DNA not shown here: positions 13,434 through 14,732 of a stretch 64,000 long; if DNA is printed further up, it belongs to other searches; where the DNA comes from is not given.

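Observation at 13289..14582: SIR2-like (DUF4917-type) gene plus a DUF2188 gene appended to the rmlDBC operon in a lower-GC islet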

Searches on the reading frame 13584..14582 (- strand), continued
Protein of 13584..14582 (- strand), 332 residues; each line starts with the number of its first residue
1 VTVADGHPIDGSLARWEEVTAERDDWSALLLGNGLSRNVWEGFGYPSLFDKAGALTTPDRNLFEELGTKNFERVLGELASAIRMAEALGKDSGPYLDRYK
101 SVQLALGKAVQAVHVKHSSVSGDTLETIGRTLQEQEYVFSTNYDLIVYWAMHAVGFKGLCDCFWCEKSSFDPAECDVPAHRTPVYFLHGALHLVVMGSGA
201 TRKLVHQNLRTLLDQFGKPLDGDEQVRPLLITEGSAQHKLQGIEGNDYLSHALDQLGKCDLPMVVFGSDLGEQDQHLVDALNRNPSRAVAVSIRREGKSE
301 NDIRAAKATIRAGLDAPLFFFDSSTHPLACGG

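Call 59: search_protein_families(library=pfam, alignment_id=A4, max_evalue=0.001)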
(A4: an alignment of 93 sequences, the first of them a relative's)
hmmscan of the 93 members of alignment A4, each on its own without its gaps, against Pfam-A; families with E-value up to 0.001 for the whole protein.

A. member 1, L091:1500-1760:- (86 aa): 0 families

B. families by the number of members that match (of 93 scanned): 49 families (the first 25 are shown)
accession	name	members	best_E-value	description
PF05069.18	Phage_tail_S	12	1.4e-37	Phage virion morphogenesis family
PF00717.28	Peptidase_S24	4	5.4e-25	Peptidase S24-like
PF00589.27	Phage_integrase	4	1.9e-17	Phage integrase family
PF18766.7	SWI2_SNF2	2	2.1e-79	SWI2/SNF2 ATPase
PF04313.20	HSDR_N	2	2.3e-34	Type I restriction enzyme R protein N terminus (HSDR_N)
PF22679.2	T1R_D3-like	2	8.1e-23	Type I restriction enzyme subunit R domain 3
PF04851.21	ResIII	2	4.9e-19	Type III restriction enzyme, res subunit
PF08281.18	Sigma70_r4_2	2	8.6e-18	Sigma-70, region 4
PF01381.28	HTH_3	2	2.8e-17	Helix-turn-helix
PF03245.18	Phage_lysis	2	4.5e-17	Bacteriophage Rz lysis protein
PF07883.17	Cupin_2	2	1.3e-13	Cupin domain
PF04471.18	Mrr_cat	2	1.7e-13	Restriction endonuclease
PF13560.12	HTH_31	2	8.6e-13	Helix-turn-helix domain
PF04545.22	Sigma70_r4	2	4.9e-11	Sigma-70, region 4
PF04542.20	Sigma70_r2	2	1.1e-10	Sigma-70 region 2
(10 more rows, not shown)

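Call 62: search_protein_families(library=pfam, alignment_id=A5, max_evalue=0.001)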
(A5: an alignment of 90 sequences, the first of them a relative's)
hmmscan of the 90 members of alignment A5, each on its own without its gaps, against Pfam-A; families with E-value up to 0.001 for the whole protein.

A. member 1, L091:15-437:+ (141 aa): 0 families

B. families by the number of members that match (of 90 scanned): 54 families (the first 25 are shown)
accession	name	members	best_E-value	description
PF19744.4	DUF6232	10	3e-20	Family of unknown function (DUF6232)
PF00589.27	Phage_integrase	6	2.3e-22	Phage integrase family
PF24624.1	Int_N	5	3.1e-32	Phage integrase, N-terminal domain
PF18715.7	Phage_spike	4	4e-28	Phage spike trimer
PF04717.18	Phage_base_V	4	1.9e-19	Type VI secretion system/phage-baseplate injector OB domain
PF13020.12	NOV_C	3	1.2e-20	Protein NO VEIN, C-terminal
PF18946.5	Apex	3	2.6e-06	GpV Apex motif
PF25137.1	ADH_Fe_C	2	3.4e-79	Fe-containing alcohol dehydrogenase family, C-terminal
PF00465.25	Fe-ADH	2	2.1e-49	Iron-containing alcohol dehydrogenase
PF21781.2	DUF6876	2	1.1e-46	Family of unknown function (DUF6876)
PF03592.21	Terminase_2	2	3.1e-36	Terminase small subunit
PF09954.14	DUF2188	2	4.6e-18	Uncharacterized protein conserved in bacteria (DUF2188)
PF13685.12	Fe-ADH_2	2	1.7e-12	Iron-containing alcohol dehydrogenase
PF00990.26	GGDEF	1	2.9e-46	Diguanylate cyclase, GGDEF domain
PF00015.26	MCPsignal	1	2.1e-43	Methyl-accepting chemotaxis protein (MCP) signalling domain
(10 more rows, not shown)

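Call 78: search_protein_families(library=pfam, proteins=[L189:5704-5931:+, L189:4473-5711:+], max_evalue=0.01)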
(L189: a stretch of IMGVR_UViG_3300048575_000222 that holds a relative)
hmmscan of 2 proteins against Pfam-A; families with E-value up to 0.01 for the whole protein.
L189:5704-5931:+ (76 aa): 1 family
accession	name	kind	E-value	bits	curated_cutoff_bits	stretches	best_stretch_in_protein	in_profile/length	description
PF09954.14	DUF2188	-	4.6e-18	65.6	22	1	9-67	4-62/62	Uncharacterized protein conserved in bacteria (DUF2188)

L189:4473-5711:+ (413 aa): 1 family
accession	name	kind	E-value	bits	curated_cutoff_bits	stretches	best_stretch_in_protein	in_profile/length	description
PF01420.25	Methylase_S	-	3.1e-16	60.5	22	2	14-176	2-154/168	Type I restriction modification DNA specificity domain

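Call 85: search_protein_families(library=pfam, proteins=[L045:6119-6991:+, L045:7073-7996:+, L045:7019-7732:-, L052:6453-6953:+, L052:6953-7957:+, L052:6884-7822:-, L163:5433-5801:+], max_evalue=0.01)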
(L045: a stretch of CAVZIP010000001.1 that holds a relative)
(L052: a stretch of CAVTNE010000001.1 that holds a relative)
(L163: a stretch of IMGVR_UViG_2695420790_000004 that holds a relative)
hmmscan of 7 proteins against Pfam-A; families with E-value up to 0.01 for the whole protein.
L045:6119-6991:+ (291 aa): 2 families
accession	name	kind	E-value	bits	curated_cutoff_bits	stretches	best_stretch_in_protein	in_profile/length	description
PF01609.27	DDE_Tnp_1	-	4.1e-13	50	23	1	104-269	3-198/200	Transposase DDE domain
PF13612.12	DDE_Tnp_1_3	-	6.9e-09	36.3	27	1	104-250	4-149/155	Transposase DDE domain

L045:7073-7996:+ (308 aa): 2 families
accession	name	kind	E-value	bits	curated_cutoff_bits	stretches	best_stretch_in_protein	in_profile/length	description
PF12762.13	DDE_Tnp_IS1595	-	4.7e-26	92.1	27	1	132-274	2-153/153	ISXO2-like transposase domain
PF12760.12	Zn_ribbon_IS1595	-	8.8e-15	54.8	25.4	1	19-63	2-46/46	Transposase zinc-ribbon domain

L045:7019-7732:- (237 aa): 0 families

L052:6453-6953:+ (167 aa): 1 family
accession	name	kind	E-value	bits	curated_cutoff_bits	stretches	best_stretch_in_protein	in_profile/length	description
PF01527.26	HTH_Tnp_1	-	5.5e-07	30.2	24.1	1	51-127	3-73/75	Transposase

L052:6953-7957:+ (335 aa): 4 families
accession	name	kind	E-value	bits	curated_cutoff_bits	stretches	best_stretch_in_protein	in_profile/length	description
PF00665.32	rve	-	2.8e-21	76.1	32.6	1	124-224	2-101/102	Integrase core domain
PF13683.12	rve_3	-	5.1e-15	55.4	26.5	1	214-279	2-67/67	Integrase core domain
PF13565.12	HTH_32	-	8.7e-05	23.4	33.7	1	38-97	19-73/73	Homeodomain-like domain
PF13610.12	DDE_Tnp_IS240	-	0.0066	17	27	0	144-259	16-127/139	DDE domain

L052:6884-7822:- (312 aa): 0 families

L163:5433-5801:+ (123 aa): 1 family
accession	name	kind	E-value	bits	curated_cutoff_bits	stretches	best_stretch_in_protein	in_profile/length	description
PF19744.4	DUF6232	-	3.4e-19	69.8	27.4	1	12-119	1-117/117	Family of unknown function (DUF6232)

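Call 87: find_encoding_contigs(protein=P0086, flank=8000, max_places=1)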
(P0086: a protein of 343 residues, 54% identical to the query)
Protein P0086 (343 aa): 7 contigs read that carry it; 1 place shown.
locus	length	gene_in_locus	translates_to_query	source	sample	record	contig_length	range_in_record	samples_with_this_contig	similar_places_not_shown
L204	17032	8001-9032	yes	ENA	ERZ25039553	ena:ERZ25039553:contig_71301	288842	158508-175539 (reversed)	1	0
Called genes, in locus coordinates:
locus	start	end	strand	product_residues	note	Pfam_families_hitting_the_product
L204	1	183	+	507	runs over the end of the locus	PF02366:PMT (weak), PF13231:PMT_2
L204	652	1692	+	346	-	PF01943:Polysacc_synt, PF13440:Polysacc_synt_3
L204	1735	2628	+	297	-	PF13641:Glyco_tranf_2_3 (weak), PF00535:Glycos_transf_2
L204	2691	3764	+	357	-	PF13439:Glyco_transf_4, PF13579:Glyco_trans_4_4 (weak), PF13692:Glyco_trans_1_4, PF13524:Glyco_trans_1_2 (weak), PF00534:Glycos_transf_1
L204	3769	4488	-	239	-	PF01209:Ubie_methyltran (faint), PF13489:Methyltransf_23, PF13847:Methyltransf_31, PF08241:Methyltransf_11, PF08242:Methyltransf_12, PF13649:Methyltransf_25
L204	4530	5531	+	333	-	PF01073:3Beta_HSD, PF01370:Epimerase, PF02719:Polysacc_synt_2, PF04321:RmlD_sub_bind, PF05368:NmrA, PF13460:NAD_binding_10, PF16363:GDP_Man_Dehyd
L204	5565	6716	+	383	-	PF00155:Aminotran_1_2, PF01041:DegT_DnrJ_EryC1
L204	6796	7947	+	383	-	PF01041:DegT_DnrJ_EryC1, PF00155:Aminotran_1_2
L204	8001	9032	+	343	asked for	PF16263:DUF4917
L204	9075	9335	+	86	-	PF09954:DUF2188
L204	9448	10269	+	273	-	PF03291:mRNA_G-N7_MeTrfase (weak), PF08003:Methyltransf_9 (weak), PF13489:Methyltransf_23, PF06325:PrmA (weak), PF13847:Methyltransf_31, PF08241:Methyltransf_11, PF08242:Methyltransf_12, PF13649:Methyltransf_25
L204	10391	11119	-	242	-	PF00483:NTP_transferase, PF12804:NTP_transf_3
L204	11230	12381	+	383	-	PF13439:Glyco_transf_4, PF13579:Glyco_trans_4_4, PF00534:Glycos_transf_1, PF13692:Glyco_trans_1_4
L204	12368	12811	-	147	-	PF00582:Usp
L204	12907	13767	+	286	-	PF19567:CpsB_CapC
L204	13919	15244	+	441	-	PF00150:Cellulase (faint)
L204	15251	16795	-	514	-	PF13727:CoA_binding_3, PF02397:Bac_transf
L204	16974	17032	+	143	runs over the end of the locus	-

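Call 88: find_encoding_contigs(protein=P0080, flank=8000, max_places=1)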
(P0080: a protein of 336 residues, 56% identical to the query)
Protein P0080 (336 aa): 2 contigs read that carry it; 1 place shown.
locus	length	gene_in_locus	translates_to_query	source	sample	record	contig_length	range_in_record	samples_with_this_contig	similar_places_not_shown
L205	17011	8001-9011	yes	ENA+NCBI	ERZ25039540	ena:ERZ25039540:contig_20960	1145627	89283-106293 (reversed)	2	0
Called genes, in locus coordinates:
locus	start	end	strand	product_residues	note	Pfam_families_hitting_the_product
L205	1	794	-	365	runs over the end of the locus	PF10096:DUF2334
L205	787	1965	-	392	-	PF13439:Glyco_transf_4, PF13579:Glyco_trans_4_4, PF00534:Glycos_transf_1, PF13692:Glyco_trans_1_4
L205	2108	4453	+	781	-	PF13439:Glyco_transf_4, PF13579:Glyco_trans_4_4, PF00534:Glycos_transf_1, PF13692:Glyco_trans_1_4, PF13439:Glyco_transf_4, PF13579:Glyco_trans_4_4, PF00534:Glycos_transf_1, PF13692:Glyco_trans_1_4, +1 more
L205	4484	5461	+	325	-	PF00106:adh_short (weak), PF01073:3Beta_HSD, PF01370:Epimerase, PF02719:Polysacc_synt_2, PF04321:RmlD_sub_bind, PF05368:NmrA, PF13460:NAD_binding_10, PF16363:GDP_Man_Dehyd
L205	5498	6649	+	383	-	PF00155:Aminotran_1_2, PF01041:DegT_DnrJ_EryC1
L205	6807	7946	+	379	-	PF00155:Aminotran_1_2, PF01041:DegT_DnrJ_EryC1, PF01212:Beta_elim_lyase (weak)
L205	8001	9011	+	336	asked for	PF16263:DUF4917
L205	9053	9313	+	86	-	PF09954:DUF2188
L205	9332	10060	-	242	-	PF00483:NTP_transferase, PF12804:NTP_transf_3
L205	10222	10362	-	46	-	PF00582:Usp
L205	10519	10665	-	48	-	PF00582:Usp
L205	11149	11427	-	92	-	-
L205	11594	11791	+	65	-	-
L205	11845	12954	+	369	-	-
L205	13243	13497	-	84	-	PF02397:Bac_transf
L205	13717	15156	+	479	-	-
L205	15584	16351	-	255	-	-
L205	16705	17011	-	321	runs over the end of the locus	-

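Call 91: search_protein_families(library=pfam, alignment_id=A6, max_evalue=0.0001)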
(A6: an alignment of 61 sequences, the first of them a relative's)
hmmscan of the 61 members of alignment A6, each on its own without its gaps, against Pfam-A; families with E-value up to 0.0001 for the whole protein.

A. member 1, L001:7589-7987:- (132 aa): 0 families

B. families by the number of members that match (of 61 scanned): 49 families (the first 25 are shown)
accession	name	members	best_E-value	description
PF01041.23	DegT_DnrJ_EryC1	4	3.7e-116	DegT/DnrJ/EryC1/StrS aminotransferase family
PF16363.11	GDP_Man_Dehyd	4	1.8e-70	GDP-mannose 4,6 dehydratase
PF01370.27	Epimerase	4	2.2e-63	NAD dependent epimerase/dehydratase family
PF04321.23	RmlD_sub_bind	4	3.2e-20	RmlD substrate binding domain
PF01073.25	3Beta_HSD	4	4.4e-17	3-beta hydroxysteroid dehydrogenase/isomerase family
PF13460.12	NAD_binding_10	4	3.8e-12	NAD(P)H-binding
PF00155.27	Aminotran_1_2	4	5.3e-12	Aminotransferase class I and II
PF02719.21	Polysacc_synt_2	4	6.9e-12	Polysaccharide biosynthesis protein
PF07993.18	NAD_binding_4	4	4.8e-07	Male sterility protein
PF01039.27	Carboxyl_trans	3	3.1e-82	Carboxyl transferase domain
PF03235.19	GmrSD_N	3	9.5e-19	GmrSD restriction endonuclease, N-terminal domain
PF03255.19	ACCA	3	1.9e-15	Acetyl co-enzyme A carboxylase carboxyltransferase-like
PF01212.27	Beta_elim_lyase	3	2.1e-08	Beta-eliminating lyase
PF05368.20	NmrA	3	6.4e-06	NmrA-like family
PF01458.23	SUFBD_core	2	3e-79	SUF system FeS cluster assembly, SufBD core domain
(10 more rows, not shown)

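Call 94: search_protein_families(library=phrogs, proteins=[window:13584-14582:-], max_evalue=0.001)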
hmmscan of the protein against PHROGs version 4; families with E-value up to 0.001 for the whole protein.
window:13584-14582:- (332 aa): 1 family
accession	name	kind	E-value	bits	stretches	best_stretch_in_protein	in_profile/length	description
phrog_30889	-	unknown function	1.7e-61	209.2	1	9-330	6-339/348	-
